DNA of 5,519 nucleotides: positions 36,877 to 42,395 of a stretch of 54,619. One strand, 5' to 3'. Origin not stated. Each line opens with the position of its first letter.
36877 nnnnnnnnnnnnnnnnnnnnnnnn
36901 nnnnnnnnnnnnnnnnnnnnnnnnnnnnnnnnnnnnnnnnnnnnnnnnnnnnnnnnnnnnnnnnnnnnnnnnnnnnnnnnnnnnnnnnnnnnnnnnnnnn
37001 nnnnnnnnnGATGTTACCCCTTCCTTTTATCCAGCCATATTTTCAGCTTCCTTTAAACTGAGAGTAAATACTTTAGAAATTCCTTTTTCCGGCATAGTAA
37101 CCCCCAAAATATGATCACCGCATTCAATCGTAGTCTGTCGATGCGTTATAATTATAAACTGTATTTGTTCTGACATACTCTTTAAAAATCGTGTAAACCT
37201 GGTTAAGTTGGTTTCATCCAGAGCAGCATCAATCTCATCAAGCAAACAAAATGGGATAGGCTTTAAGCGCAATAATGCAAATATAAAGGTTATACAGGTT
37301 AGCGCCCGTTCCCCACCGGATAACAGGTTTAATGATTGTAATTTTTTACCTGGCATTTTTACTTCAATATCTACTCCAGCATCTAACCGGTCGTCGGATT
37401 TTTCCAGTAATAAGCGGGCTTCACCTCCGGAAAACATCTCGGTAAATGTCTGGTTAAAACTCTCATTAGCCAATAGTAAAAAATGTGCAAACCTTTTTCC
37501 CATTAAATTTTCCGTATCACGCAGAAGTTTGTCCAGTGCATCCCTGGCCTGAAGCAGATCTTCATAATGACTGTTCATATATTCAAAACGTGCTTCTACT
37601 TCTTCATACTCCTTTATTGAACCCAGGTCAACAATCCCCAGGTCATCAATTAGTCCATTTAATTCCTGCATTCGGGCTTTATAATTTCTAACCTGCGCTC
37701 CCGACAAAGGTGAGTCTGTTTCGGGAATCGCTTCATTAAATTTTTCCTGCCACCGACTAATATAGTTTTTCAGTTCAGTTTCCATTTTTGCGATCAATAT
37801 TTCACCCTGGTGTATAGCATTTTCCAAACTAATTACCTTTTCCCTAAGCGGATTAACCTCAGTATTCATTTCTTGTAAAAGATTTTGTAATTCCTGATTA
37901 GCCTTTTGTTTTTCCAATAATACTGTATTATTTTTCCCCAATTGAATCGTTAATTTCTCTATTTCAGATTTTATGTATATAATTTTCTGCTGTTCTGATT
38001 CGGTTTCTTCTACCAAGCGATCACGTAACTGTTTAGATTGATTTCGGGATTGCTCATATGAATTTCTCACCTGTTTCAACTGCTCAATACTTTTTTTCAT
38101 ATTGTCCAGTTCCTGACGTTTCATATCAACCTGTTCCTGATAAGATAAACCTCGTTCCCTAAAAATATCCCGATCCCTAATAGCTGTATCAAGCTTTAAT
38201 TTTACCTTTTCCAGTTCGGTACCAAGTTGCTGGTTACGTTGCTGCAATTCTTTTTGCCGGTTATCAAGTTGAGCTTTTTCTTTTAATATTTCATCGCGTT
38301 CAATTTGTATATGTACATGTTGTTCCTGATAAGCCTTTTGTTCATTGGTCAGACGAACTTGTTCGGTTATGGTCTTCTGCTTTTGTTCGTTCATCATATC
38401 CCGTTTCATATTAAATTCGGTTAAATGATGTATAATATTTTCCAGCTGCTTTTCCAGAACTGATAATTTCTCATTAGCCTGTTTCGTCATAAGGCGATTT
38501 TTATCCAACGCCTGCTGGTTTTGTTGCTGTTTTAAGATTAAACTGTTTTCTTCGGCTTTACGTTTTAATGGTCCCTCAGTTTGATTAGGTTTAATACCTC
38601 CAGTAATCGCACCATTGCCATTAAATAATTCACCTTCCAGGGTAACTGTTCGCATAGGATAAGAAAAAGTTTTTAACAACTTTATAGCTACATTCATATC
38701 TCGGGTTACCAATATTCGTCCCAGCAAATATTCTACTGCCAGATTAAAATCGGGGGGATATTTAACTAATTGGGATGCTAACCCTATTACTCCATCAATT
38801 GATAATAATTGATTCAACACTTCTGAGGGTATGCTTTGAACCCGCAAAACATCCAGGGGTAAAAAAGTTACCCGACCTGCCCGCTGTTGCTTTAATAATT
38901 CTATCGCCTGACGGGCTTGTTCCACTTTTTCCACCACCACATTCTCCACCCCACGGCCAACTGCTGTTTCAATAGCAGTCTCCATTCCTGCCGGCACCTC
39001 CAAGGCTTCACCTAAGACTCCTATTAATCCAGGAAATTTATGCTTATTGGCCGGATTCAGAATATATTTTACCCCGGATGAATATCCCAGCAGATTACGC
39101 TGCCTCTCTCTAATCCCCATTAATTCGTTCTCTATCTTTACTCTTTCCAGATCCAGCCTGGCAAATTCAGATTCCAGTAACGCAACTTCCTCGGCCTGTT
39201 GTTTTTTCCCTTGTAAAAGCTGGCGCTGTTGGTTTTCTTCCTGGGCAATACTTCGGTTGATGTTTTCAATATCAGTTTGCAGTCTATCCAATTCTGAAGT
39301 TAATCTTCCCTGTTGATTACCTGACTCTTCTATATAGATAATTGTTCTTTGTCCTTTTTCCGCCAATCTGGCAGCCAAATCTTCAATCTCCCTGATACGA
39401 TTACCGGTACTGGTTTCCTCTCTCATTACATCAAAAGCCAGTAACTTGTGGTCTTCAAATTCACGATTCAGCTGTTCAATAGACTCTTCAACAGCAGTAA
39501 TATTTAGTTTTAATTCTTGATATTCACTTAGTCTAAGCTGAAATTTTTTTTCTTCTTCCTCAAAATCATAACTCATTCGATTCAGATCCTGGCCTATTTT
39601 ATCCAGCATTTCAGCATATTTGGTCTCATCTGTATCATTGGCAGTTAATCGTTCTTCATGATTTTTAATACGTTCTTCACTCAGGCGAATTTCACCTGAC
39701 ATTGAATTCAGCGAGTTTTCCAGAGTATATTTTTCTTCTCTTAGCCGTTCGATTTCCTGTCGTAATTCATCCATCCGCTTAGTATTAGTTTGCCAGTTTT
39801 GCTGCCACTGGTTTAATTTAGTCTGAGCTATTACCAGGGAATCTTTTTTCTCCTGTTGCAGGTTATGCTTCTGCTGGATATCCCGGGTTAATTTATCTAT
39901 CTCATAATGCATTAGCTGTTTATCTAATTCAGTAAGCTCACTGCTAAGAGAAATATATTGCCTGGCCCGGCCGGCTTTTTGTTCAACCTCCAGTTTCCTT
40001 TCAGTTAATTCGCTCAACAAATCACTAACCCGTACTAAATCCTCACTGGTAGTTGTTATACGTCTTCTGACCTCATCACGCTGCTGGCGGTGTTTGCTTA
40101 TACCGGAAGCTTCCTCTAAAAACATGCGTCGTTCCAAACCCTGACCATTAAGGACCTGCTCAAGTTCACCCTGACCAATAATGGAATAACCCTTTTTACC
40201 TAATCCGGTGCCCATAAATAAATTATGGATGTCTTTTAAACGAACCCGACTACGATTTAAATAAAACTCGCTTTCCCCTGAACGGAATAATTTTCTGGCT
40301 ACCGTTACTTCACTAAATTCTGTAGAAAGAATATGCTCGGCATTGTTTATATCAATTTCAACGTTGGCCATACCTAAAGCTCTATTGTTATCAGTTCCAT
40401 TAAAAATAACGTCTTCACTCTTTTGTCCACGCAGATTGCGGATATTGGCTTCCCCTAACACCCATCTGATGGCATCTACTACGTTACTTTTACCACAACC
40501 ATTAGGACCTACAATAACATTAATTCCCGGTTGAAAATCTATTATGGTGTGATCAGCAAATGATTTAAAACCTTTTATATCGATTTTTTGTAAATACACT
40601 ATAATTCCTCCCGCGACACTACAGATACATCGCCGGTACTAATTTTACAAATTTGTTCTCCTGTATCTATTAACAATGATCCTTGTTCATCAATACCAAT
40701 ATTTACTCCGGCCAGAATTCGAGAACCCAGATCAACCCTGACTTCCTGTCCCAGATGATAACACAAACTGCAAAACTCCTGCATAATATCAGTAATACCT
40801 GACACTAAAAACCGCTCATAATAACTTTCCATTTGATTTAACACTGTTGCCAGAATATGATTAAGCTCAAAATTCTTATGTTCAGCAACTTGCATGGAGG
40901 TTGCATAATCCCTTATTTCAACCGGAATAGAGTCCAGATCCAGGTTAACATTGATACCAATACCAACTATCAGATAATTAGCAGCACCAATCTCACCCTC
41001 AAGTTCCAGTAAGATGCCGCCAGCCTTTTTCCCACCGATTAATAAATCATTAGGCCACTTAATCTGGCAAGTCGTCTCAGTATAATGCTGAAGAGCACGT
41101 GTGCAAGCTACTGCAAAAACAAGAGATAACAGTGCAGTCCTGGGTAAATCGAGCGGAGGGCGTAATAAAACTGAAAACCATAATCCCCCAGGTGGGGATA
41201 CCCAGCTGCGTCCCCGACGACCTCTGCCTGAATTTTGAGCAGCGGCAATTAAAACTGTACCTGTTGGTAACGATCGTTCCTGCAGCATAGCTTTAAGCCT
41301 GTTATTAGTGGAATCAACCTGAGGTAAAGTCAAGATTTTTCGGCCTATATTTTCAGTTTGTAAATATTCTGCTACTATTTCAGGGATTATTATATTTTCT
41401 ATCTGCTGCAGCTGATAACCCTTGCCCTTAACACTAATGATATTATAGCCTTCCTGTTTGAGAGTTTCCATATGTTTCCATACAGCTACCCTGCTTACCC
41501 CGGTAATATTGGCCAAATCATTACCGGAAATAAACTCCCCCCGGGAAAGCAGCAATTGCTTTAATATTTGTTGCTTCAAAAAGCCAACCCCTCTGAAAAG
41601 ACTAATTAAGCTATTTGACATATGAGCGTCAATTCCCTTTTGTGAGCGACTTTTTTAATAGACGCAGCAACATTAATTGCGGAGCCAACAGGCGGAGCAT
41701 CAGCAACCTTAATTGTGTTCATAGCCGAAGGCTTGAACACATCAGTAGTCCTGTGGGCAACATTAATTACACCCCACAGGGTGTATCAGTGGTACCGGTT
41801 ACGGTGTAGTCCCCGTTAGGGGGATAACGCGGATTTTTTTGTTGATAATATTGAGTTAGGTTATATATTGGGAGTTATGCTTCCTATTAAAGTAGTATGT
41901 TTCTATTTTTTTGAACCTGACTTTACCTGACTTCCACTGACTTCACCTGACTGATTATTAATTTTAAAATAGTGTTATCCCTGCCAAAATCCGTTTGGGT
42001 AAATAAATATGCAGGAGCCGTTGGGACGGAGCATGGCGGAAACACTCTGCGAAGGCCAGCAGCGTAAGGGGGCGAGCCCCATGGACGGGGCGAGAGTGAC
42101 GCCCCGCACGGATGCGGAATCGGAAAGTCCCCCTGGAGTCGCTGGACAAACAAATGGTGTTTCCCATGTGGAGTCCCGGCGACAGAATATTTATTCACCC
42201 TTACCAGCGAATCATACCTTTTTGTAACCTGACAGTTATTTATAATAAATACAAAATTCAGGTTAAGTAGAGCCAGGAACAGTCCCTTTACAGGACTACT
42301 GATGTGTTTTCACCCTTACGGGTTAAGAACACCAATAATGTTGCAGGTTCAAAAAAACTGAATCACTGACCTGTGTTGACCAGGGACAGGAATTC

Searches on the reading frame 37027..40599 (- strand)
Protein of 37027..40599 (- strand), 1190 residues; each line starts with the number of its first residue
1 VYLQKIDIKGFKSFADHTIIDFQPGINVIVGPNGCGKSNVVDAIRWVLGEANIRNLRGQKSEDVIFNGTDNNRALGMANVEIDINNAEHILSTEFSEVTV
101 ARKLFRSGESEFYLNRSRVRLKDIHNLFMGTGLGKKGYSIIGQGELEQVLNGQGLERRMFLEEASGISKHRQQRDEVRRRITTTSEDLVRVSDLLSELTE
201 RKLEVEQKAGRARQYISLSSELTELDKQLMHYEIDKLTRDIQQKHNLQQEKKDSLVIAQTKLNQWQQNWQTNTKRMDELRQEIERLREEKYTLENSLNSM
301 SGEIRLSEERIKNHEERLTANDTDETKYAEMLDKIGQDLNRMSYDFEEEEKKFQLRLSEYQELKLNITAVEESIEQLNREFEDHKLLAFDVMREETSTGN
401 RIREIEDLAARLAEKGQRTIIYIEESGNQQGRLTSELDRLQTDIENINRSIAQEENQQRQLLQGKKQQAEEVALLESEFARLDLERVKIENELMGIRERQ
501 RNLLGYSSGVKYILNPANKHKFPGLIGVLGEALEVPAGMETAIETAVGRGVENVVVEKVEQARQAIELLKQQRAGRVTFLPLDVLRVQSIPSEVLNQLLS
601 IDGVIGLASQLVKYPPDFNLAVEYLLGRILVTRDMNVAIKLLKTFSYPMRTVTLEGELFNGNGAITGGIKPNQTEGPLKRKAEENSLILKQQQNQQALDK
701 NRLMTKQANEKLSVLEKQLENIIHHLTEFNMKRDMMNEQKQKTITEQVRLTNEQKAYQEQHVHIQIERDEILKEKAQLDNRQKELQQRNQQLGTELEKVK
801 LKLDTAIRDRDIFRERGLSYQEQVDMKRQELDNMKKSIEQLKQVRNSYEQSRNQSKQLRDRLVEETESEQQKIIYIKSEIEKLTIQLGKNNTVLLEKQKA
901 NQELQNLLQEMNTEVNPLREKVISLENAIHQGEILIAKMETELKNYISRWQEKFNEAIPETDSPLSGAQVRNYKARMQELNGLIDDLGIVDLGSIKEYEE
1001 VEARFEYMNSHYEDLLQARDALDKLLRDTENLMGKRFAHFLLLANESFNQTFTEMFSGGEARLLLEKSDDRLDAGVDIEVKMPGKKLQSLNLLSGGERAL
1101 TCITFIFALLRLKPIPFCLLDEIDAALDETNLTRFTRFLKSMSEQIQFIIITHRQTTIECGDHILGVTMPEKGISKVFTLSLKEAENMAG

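Call 14: search_protein_families(library=pfam, proteins=[window:37027-40599:-])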
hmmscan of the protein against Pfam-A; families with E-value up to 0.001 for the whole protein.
window:37027-40599:- (1190 aa): 6 families
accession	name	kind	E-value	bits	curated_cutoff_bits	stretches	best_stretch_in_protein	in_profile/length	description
PF02463.25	SMC_N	-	5e-62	209.6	40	2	2-136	1-135/220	RecF/RecN/SMC N terminal domain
PF06470.18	SMC_hinge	-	1.1e-28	100.4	22.5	1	522-641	1-115/116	SMC proteins Flexible Hinge Domain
PF13175.12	AAA_15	-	1.1e-17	65.1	32.1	1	1-397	1-291/374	AAA ATPase domain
PF13304.12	AAA_21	-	7.5e-12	46.4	27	2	26-84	1-65/304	AAA domain, putative AbiEii toxin, Type IV TA system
PF13476.12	AAA_23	-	3.1e-05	25.2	27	1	5-316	1-184/201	AAA domain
PF13555.12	AAA_29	-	7.7e-05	22.8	27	1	4-49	2-47/61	P-loop containing region of AAA domain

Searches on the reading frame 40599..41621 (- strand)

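Call 14: search_protein_families(library=pfam, proteins=[window:40599-41621:-])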
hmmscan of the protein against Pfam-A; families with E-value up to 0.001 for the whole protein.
window:40599-41621:- (340 aa): 5 families
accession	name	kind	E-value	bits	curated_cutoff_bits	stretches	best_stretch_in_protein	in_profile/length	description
PF03099.24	BPL_LplA_LipB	-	1.4e-25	90.2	21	1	100-224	3-133/133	Biotin/lipoate A/B protein ligase family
PF08279.18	HTH_11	-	5.2e-17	61.9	25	1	17-70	3-55/55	HTH domain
PF02237.23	BPL_C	-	4.5e-09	36.5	21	1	289-334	1-47/48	Biotin protein ligase C terminal domain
PF16917.10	BPL_LplA_LipB_2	-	0.00074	19.6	27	1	147-283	42-181/183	Biotin/lipoate A/B protein ligase family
PF02082.26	Rrf2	-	0.00093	19.8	30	0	23-84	15-79/132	Iron-dependent Transcriptional regulator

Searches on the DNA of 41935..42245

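Call 74: search_rna_families(source=window, start=41935, end=42245, threshold=evalue, max_evalue=10, show_alignments=1)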
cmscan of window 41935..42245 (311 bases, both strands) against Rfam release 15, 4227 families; matches with E-value up to 10: 2.
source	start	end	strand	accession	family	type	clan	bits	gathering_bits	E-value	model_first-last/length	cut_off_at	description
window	41942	42003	+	RF00213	snoR38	Gene; snRNA; snoRNA; CD-box;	-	19.7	45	1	1-91/91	no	Small nucleolar RNA R38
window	42050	42091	+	RF02226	sX7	Gene; sRNA;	-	15.5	55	1.1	59-92/95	no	Xanthomonas sRNA sX7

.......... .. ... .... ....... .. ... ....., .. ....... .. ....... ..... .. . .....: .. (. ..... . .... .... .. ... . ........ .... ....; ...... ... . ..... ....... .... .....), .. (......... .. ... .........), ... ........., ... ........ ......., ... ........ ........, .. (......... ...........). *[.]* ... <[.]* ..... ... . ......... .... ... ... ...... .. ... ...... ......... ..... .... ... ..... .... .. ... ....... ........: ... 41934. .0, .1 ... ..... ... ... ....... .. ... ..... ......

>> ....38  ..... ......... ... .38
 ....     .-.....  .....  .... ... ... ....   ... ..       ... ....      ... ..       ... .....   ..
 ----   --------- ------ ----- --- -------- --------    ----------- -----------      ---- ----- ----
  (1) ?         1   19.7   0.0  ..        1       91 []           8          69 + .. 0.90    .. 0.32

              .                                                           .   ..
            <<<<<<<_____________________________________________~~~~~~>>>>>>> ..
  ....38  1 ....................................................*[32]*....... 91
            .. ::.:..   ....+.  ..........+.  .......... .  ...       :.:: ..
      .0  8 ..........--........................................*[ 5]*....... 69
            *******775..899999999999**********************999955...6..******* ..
